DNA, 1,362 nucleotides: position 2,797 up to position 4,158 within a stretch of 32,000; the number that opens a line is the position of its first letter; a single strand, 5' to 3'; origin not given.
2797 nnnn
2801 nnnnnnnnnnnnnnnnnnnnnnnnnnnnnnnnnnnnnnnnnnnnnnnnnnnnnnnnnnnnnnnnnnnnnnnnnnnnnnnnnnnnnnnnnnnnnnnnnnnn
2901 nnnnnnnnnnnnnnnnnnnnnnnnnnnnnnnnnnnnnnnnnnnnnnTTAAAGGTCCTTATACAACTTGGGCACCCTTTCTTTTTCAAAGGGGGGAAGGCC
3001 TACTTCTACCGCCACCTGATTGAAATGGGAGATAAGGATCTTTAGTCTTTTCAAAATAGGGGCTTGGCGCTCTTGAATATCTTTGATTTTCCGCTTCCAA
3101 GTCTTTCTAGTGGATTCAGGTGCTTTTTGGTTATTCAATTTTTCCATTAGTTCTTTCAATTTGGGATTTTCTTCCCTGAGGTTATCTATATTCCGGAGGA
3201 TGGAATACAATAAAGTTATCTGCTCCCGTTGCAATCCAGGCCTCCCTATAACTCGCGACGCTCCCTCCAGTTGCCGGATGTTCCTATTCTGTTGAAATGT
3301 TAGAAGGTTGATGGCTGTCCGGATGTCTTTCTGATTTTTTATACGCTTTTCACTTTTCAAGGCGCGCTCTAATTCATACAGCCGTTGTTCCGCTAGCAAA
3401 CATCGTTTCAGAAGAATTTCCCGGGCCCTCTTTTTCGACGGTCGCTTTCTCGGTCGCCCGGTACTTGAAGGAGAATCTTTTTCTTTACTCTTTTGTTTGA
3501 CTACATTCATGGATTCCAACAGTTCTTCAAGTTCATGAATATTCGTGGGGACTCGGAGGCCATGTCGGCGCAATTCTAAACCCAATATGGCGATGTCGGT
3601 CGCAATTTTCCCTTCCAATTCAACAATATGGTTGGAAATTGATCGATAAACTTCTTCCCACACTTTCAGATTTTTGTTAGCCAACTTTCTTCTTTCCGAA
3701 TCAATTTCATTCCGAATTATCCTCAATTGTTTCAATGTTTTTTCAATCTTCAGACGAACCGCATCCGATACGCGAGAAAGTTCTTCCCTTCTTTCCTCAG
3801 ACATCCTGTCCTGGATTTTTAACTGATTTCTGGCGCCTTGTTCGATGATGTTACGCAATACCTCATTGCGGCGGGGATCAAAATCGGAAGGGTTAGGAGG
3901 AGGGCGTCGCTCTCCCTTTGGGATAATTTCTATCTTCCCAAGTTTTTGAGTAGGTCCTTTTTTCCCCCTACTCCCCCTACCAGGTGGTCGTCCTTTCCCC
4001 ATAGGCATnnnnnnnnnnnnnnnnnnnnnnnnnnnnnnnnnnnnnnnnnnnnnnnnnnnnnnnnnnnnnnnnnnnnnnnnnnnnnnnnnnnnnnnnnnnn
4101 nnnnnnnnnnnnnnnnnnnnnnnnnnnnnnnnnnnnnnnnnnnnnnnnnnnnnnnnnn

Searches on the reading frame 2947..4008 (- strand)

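Call 9: search_protein_families(library=pfam, proteins=[window:2947-4008:-], max_evalue=0.01)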
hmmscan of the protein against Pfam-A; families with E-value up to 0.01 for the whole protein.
window:2947-4008:- (353 aa): 0 families

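Call 27: search_protein_families(library=phrogs, proteins=[window:2947-4008:-], max_evalue=0.1)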
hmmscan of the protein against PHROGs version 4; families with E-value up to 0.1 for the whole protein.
window:2947-4008:- (353 aa): 0 families

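Call 28: search_protein_families(library=ncbifam, proteins=[window:2947-4008:-], max_evalue=0.1)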
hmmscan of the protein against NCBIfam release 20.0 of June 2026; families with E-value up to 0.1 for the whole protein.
window:2947-4008:- (353 aa): 1 family
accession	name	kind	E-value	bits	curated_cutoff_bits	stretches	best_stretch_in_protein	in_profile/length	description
TIGR02671.1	cas_csx9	equivalog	0.061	12.4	156.65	0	107-162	215-269/377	type I-A CRISPR-associated protein Cas8a2/Csx9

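Call 52: search_protein_families(library=padloc, proteins=[window:2947-4008:-], max_evalue=0.1)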
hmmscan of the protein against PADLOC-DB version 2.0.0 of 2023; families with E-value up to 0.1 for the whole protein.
window:2947-4008:- (353 aa): 1 family
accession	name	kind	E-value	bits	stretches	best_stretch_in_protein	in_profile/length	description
PDLC00598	ZorA1|ZorA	-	0.078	9.3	0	273-333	340-402/663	MotA/ExbB/TolQ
